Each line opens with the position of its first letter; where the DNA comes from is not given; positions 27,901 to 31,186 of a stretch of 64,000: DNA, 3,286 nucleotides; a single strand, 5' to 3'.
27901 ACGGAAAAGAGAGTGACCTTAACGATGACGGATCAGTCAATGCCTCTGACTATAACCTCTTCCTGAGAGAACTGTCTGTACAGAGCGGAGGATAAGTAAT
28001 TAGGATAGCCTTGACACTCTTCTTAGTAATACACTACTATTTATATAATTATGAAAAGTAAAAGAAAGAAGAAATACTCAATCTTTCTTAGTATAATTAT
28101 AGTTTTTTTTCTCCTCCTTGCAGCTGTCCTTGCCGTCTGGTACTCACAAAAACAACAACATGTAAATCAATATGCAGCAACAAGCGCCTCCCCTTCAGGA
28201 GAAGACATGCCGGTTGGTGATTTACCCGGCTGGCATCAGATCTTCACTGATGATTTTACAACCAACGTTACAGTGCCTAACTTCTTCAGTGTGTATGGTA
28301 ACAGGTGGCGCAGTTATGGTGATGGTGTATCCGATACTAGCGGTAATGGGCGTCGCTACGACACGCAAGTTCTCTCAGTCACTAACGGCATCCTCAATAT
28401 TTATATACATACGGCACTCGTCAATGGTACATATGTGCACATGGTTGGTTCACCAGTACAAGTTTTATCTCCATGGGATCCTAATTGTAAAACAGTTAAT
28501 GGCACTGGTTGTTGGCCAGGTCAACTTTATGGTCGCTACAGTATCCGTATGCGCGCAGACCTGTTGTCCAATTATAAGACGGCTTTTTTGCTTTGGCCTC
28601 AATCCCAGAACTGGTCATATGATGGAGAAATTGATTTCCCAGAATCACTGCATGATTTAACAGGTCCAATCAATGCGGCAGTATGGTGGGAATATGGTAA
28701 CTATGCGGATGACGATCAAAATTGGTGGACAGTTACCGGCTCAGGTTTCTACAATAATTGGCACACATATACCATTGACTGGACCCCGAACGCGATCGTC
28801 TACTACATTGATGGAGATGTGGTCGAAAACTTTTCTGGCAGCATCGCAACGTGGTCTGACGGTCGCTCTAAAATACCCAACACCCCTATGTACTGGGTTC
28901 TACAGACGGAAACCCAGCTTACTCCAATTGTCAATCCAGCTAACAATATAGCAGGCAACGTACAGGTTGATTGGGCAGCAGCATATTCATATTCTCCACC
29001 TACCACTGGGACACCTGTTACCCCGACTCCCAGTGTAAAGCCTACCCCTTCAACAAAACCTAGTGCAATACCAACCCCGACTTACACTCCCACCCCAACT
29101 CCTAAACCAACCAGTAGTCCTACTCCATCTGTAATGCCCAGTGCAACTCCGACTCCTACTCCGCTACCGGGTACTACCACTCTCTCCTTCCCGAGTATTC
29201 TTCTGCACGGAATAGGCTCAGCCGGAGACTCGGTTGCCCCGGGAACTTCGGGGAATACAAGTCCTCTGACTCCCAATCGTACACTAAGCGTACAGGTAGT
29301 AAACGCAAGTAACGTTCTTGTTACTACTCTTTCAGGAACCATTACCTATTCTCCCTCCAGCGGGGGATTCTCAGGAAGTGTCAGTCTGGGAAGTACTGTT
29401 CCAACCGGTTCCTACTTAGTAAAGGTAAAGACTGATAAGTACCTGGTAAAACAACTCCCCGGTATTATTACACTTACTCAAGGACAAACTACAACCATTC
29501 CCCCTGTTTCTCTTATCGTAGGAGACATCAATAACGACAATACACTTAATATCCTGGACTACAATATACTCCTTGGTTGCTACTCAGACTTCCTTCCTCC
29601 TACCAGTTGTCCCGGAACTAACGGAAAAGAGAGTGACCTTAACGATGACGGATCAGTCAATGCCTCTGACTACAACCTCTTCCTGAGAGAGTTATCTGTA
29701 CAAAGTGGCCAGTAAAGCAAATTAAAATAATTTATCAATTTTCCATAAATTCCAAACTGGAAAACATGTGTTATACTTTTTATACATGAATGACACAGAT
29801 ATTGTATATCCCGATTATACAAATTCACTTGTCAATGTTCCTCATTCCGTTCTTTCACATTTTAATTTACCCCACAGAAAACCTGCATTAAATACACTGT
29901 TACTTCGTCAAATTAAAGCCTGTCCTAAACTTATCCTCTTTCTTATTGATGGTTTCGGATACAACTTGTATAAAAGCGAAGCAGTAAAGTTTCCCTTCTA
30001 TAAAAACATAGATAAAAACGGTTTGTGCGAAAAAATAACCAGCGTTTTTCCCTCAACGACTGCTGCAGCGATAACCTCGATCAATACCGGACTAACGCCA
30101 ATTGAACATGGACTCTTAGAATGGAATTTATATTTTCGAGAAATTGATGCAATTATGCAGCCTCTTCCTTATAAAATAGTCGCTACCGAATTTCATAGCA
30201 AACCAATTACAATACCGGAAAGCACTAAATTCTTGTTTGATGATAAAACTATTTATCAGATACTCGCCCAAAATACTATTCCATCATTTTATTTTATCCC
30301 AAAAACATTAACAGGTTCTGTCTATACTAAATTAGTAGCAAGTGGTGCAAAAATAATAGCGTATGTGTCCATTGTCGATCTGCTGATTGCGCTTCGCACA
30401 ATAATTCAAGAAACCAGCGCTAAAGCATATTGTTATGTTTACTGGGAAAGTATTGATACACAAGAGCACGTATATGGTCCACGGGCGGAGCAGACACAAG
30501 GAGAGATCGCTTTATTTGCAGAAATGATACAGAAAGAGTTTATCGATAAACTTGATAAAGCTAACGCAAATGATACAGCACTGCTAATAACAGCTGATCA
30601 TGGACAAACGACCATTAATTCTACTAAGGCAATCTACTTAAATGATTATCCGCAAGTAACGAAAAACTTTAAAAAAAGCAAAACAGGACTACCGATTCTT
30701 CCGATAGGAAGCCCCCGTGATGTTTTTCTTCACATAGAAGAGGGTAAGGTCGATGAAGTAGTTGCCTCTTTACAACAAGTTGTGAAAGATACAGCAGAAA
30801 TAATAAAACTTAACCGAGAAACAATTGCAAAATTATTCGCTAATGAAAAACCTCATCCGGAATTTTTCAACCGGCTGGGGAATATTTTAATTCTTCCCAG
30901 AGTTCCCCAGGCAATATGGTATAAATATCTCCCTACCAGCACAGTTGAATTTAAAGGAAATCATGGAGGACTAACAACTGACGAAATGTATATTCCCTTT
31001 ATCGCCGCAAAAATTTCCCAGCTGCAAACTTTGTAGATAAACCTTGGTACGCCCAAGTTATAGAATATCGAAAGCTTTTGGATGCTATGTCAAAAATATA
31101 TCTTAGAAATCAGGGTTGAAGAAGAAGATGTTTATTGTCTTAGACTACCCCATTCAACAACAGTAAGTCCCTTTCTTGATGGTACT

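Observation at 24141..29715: Three secreted glycoside hydrolases with identical C-terminal dockerin modules: cellulosome-like parts without a visible scaffoldin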

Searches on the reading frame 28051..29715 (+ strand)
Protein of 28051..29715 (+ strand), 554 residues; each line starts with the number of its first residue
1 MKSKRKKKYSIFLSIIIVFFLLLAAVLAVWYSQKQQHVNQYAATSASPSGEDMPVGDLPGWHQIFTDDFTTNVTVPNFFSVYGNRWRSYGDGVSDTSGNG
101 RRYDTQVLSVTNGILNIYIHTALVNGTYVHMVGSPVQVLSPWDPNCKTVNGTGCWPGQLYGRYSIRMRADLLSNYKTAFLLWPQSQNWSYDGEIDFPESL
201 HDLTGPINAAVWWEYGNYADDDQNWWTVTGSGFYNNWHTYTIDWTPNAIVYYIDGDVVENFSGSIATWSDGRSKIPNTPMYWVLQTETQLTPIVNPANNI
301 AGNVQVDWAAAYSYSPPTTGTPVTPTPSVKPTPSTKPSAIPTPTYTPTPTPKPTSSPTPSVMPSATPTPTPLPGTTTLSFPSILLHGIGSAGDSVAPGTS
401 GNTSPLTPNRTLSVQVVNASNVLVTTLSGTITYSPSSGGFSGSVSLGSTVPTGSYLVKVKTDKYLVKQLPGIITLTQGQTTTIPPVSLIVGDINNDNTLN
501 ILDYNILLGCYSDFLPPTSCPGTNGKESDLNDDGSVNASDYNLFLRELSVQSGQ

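Call 3: search_protein_families(library=pfam, proteins=[window:28051-29715:+], max_evalue=1)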
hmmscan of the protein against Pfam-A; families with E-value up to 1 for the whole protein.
window:28051-29715:+ (554 aa): 5 families
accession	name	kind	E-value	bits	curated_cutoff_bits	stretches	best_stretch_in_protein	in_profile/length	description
PF00722.28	Glyco_hydro_16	-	3.2e-14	53.2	22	1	158-309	40-174/175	Glycosyl hydrolases family 16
PF00404.24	Dockerin_1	-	5.2e-07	30.2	22.9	1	491-547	2-55/57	Dockerin type I domain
PF05887.16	Trypan_PARP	-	0.039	14.4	100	1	318-379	54-117/134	Procyclic acidic repetitive protein (PARP)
PF01835.25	MG2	-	0.065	14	32.8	1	409-463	33-84/96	MG2 domain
PF11444.14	DUF2895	-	0.19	11.6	22.6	1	175-203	63-91/198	Protein of unknown function (DUF2895)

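Call 4: search_protein_families(library=ncbifam, proteins=[window:28051-29715:+], max_evalue=1)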
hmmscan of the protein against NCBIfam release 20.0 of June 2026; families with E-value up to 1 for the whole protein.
window:28051-29715:+ (554 aa): 4 families
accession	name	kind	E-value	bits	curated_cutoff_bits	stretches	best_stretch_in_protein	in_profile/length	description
NF052392.1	BetGlycExoK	equivalog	0.00072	19.1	350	1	160-262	102-199/261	endo-1,3-1,4-beta-glycanase ExoK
NF047856.1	BGlucanaseBglS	equivalog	0.045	13.3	300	1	160-267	95-197/237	beta-glucanase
NF037973.1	metallo_SslE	exception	0.063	10.6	3000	1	319-378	38-96/1519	lipoprotein metalloprotease SslE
TIGR04183.1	Por_Secre_tail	domain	0.58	10.2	23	1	413-464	14-63/72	T9SS type A sorting domain-containing protein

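Call 10: find_encoding_contigs(protein=window:28051-29715:+, flank=10000, max_places=6)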
Protein window:28051-29715:+ (554 aa): no gene with exactly this product is on record in the collection.

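Call 41: search_solved_structures(query=window:28051-29715:+, max_evalue=0.01, show_alignments=1)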
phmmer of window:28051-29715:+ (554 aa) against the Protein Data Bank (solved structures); distinct sequences matched with E-value up to 0.01: 10.
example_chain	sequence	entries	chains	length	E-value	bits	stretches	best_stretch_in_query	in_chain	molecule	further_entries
2b59_B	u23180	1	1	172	1.7e-05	26.5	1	447-544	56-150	Cellulosomal scaffolding protein A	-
3kcp_A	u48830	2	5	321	7.2e-05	24.5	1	447-544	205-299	Cellulosomal-scaffolding protein A | Cellulosome anchoring protein cohesin region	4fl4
6t2n_AAA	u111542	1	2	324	0.00012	23.7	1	158-286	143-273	Glycoside hydrolase family 16 protein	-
5g5d_B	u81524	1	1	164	0.00014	23.5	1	447-544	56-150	CELLULOSOMAL-SCAFFOLDING PROTEIN A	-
6ibu_A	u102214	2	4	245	0.00025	22.7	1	235-287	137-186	Probable glycosidase crf1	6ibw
3o5s_A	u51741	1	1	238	0.00025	22.7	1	160-267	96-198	Beta-glucanase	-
3d6e_A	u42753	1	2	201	0.0005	21.7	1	205-259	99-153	Beta-glucanase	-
2y3n_B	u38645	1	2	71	0.0039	18.8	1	489-543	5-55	CELLULOSOMAL FAMILY-48 PROCESSIVE GLYCOSIDE HYDROLASE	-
1gbg_A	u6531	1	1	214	0.0066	18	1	218-259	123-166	(1,3-1,4)-BETA-D-GLUCAN 4 GLUCANOHYDROLASE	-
3iln_A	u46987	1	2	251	0.0073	17.9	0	154-263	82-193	Laminarinase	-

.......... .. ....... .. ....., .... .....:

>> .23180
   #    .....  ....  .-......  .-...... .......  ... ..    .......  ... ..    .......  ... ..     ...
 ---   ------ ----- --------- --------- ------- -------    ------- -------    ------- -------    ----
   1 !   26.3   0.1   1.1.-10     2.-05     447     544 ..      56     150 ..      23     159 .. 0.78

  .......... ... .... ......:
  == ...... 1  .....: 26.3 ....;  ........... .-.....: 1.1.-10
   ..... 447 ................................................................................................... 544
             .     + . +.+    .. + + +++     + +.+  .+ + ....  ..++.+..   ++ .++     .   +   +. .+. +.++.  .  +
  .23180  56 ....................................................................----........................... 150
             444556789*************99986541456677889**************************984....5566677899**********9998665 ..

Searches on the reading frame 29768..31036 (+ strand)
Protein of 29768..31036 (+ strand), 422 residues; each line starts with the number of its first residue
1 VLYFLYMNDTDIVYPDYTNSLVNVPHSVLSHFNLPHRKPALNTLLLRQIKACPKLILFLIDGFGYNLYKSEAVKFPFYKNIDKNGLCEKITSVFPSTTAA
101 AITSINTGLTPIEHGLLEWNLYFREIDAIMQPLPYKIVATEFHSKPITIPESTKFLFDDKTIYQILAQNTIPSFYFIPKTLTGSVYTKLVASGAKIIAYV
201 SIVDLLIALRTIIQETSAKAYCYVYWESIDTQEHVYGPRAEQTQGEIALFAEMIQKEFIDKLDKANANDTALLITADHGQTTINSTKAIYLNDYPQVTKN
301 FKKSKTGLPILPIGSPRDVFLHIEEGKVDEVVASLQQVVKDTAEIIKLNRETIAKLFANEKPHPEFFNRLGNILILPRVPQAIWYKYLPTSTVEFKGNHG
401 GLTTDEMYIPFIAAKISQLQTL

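Call 12: search_protein_families(library=pfam, proteins=[window:29768-31036:+], max_evalue=0.01)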
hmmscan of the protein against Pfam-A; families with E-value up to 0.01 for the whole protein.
window:29768-31036:+ (422 aa): 2 families
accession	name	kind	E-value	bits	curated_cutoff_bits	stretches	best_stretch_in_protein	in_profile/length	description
PF01663.27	Phosphodiest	-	3.9e-32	112.6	23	1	55-401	1-341/342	Type I phosphodiesterase / nucleotide pyrophosphatase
PF00884.28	Sulfatase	-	0.0074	16.1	25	0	256-295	218-256/301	Sulfatase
